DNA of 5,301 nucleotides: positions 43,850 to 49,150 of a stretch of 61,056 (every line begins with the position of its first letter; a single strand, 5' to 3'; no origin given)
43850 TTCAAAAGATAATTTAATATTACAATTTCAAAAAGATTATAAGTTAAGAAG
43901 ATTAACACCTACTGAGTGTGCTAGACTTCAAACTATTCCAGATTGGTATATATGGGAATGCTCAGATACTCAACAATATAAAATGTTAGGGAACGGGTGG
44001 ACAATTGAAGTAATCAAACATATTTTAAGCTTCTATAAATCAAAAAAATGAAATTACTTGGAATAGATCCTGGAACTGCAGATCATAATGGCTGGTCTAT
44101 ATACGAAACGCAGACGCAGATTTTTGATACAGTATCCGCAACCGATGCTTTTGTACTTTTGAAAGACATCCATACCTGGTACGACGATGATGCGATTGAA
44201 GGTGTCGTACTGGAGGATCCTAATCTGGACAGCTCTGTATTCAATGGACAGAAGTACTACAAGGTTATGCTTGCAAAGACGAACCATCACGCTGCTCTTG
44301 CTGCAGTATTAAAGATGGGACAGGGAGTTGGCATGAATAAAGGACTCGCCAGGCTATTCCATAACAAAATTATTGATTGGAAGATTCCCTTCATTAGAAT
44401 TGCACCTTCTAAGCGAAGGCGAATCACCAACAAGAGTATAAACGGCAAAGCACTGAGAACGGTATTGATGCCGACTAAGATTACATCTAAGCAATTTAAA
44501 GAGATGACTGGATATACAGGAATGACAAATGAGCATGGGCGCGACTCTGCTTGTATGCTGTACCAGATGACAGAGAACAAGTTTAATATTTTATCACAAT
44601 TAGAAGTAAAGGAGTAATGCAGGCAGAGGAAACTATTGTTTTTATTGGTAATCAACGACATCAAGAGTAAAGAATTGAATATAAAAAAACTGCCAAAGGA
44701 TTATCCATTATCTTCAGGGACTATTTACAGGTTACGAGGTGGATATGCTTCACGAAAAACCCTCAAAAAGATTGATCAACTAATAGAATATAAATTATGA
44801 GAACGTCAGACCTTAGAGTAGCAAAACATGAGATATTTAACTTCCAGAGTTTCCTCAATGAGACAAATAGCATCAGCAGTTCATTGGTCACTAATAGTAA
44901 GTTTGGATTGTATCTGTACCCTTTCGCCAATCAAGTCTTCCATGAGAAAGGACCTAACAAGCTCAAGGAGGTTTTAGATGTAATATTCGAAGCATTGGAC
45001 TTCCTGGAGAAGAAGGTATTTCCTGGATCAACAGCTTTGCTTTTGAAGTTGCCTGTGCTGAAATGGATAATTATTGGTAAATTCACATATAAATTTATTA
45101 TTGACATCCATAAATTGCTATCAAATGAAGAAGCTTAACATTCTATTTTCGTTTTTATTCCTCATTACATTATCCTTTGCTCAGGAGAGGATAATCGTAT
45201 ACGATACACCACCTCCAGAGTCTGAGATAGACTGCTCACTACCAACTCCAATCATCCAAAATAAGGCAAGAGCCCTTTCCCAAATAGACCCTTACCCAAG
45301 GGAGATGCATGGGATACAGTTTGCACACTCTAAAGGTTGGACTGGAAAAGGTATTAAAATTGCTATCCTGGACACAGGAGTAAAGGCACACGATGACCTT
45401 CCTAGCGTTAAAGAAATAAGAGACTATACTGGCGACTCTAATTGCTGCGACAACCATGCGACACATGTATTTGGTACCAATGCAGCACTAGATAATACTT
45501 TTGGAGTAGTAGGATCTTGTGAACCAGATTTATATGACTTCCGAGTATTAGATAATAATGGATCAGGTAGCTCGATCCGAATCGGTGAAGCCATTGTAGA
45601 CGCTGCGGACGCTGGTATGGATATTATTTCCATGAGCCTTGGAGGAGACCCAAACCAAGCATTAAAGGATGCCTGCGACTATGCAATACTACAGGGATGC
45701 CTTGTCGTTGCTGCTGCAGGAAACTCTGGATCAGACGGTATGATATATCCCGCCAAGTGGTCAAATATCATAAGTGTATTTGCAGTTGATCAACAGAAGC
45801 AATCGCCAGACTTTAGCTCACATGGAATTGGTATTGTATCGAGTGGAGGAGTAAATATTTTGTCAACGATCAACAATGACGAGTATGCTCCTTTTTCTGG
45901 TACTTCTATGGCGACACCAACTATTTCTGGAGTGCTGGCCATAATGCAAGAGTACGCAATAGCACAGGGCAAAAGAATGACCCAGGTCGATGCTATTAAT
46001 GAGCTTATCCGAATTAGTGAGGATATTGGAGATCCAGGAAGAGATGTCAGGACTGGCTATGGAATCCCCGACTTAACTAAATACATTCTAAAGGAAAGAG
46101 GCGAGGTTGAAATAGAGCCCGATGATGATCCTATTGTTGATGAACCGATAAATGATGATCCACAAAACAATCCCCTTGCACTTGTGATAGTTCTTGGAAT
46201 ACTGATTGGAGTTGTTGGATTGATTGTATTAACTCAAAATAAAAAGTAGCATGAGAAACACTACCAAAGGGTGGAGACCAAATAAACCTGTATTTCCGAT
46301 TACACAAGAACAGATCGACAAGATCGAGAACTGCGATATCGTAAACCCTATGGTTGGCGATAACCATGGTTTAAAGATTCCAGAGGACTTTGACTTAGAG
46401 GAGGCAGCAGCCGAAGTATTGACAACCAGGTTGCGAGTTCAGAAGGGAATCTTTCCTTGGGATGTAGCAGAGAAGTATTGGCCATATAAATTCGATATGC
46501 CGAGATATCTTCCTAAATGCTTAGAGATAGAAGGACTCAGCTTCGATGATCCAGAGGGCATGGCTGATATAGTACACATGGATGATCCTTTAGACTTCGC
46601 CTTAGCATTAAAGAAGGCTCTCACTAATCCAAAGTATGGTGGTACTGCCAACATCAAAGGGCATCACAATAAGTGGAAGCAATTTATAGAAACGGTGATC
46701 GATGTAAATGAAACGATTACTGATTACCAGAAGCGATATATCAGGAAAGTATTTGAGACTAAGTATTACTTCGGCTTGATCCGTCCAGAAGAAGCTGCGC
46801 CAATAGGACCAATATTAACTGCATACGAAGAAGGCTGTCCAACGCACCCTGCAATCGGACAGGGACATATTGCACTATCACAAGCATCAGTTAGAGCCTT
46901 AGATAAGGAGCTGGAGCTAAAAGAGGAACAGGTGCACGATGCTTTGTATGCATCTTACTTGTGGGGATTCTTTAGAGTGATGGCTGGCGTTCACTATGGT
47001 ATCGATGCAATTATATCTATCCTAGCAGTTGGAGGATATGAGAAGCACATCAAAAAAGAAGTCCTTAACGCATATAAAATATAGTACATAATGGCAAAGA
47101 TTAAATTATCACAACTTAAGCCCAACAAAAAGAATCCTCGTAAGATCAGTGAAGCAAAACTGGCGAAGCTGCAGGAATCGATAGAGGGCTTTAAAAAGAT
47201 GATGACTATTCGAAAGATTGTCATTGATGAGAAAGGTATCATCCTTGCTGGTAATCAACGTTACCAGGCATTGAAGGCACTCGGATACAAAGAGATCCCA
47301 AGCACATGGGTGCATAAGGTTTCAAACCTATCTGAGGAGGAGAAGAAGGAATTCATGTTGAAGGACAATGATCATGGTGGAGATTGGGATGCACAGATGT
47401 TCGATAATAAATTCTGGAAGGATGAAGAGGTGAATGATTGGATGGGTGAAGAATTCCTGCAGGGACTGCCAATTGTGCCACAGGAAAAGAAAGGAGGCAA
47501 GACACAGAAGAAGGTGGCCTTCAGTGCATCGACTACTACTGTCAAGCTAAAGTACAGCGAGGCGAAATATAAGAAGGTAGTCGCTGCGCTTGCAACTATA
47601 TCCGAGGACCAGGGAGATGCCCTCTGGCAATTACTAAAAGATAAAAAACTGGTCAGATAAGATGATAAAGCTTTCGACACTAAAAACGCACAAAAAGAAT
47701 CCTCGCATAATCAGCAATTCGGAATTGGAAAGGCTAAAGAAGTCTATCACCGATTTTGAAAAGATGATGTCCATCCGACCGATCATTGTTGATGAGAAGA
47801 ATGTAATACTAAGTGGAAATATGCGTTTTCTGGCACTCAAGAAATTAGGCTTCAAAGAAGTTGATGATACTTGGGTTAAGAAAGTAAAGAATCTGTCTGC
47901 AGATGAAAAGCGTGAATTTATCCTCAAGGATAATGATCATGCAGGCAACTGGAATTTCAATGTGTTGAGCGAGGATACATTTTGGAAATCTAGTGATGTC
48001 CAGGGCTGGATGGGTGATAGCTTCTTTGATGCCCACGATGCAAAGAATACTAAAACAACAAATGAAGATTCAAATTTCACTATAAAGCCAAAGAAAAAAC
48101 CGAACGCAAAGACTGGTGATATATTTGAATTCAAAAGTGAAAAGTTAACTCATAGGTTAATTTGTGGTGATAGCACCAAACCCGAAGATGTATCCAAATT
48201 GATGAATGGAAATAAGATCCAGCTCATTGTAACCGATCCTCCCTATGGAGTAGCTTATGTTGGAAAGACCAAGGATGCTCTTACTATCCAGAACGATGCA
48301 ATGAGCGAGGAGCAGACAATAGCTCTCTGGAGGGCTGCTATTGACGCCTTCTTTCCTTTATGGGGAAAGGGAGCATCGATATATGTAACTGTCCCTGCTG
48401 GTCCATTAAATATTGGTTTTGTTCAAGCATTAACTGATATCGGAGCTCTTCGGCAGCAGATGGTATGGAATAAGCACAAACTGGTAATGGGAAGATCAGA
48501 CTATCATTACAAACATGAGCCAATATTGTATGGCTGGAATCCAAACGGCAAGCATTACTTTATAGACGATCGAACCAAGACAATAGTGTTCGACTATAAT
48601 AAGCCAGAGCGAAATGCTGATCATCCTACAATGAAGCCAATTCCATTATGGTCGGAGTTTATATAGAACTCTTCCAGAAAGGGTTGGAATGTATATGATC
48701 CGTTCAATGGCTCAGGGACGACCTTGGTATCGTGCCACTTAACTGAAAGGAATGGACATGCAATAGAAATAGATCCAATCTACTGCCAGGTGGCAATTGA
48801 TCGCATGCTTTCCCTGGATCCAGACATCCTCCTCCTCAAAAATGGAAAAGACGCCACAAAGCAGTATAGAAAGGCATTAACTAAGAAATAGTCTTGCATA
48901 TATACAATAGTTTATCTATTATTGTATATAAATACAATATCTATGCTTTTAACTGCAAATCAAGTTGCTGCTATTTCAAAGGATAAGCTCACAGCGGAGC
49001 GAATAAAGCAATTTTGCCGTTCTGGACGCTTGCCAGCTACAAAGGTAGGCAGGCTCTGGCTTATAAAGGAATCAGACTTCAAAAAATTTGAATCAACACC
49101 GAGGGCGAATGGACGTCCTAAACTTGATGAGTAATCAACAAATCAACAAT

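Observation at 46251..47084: Vanadium-haloperoxidase-like PAP2 enzyme in a phage genome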

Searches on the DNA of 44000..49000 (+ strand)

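Call 12: search_dna_similar(query=window:44000-49000:+, collection=phages, mode=near, max_rows=15)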
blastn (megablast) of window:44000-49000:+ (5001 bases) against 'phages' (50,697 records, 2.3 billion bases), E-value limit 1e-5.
No match.
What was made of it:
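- Tried and rejected: megablast of 5 kb around the gene found nothing in GenBank phages (call 12).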

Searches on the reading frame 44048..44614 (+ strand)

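Call 48: search_protein_families(library=phrogs, proteins=[window:44048-44614:+], max_evalue=0.001)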
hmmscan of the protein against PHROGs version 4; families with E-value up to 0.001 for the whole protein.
window:44048-44614:+ (189 aa): 1 family
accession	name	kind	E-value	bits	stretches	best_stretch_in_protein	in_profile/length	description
phrog_1770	-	DNA, RNA and nucleotide metabolism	2.1e-07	32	1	1-176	4-128/158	Holliday junction resolvase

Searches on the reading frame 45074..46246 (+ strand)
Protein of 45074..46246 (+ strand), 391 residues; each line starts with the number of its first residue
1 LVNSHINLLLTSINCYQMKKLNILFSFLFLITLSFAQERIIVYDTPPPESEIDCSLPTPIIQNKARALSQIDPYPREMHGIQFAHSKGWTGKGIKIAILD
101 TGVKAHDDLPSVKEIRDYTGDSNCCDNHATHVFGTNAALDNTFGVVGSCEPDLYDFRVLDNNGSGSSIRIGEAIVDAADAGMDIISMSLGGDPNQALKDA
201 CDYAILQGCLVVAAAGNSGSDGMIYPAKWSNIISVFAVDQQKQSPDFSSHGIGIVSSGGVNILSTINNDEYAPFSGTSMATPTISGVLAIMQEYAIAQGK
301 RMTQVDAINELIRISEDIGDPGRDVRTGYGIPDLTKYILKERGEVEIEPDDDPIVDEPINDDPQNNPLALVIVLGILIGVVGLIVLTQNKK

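Call 3: search_protein_families(library=pfam, proteins=[window:45074-46246:+], max_evalue=1)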
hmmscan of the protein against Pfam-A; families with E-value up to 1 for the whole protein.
window:45074-46246:+ (391 aa): 1 family
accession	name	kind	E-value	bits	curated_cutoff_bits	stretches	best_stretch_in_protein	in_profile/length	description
PF00082.27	Peptidase_S8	-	9.6e-38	130.6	21.8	1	91-330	1-288/288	Subtilase family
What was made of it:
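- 45125..46249 (+): Partner gene: S8 subtilase with an N-terminal signal-like segment, an acidic linker and a C-terminal membrane anchor. Its stop codon lies one base before the ATG at 46251. Pfam Peptidase_S8 at E 9.6e-38 (call 3).
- Checked: The upstream gene 45125-46249 hits Peptidase_S8 at E 9.6e-38 (call 3).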

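Call 4: search_protein_families(library=phrogs, proteins=[window:45074-46246:+], max_evalue=0.1)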
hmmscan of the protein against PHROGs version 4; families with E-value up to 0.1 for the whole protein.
window:45074-46246:+ (391 aa): 2 families
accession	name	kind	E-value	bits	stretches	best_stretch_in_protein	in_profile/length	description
phrog_3677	-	other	1e-54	186.8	1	85-337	588-851/1125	protease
phrog_9158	-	unknown function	1.1e-05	25.4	1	269-329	473-528/696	-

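Call 67: search_protein_families(library=padloc, proteins=[window:45125-46246:+], max_evalue=0.01)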
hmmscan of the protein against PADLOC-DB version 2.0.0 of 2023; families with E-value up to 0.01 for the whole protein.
window:45125-46246:+ (374 aa): 2 families
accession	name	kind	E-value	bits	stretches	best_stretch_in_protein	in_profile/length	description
PDLC03014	subtilase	-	1.3e-22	78.8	1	68-276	165-357/391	-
PDLC02197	IetS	-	0.0045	13.3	0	241-322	477-562/749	-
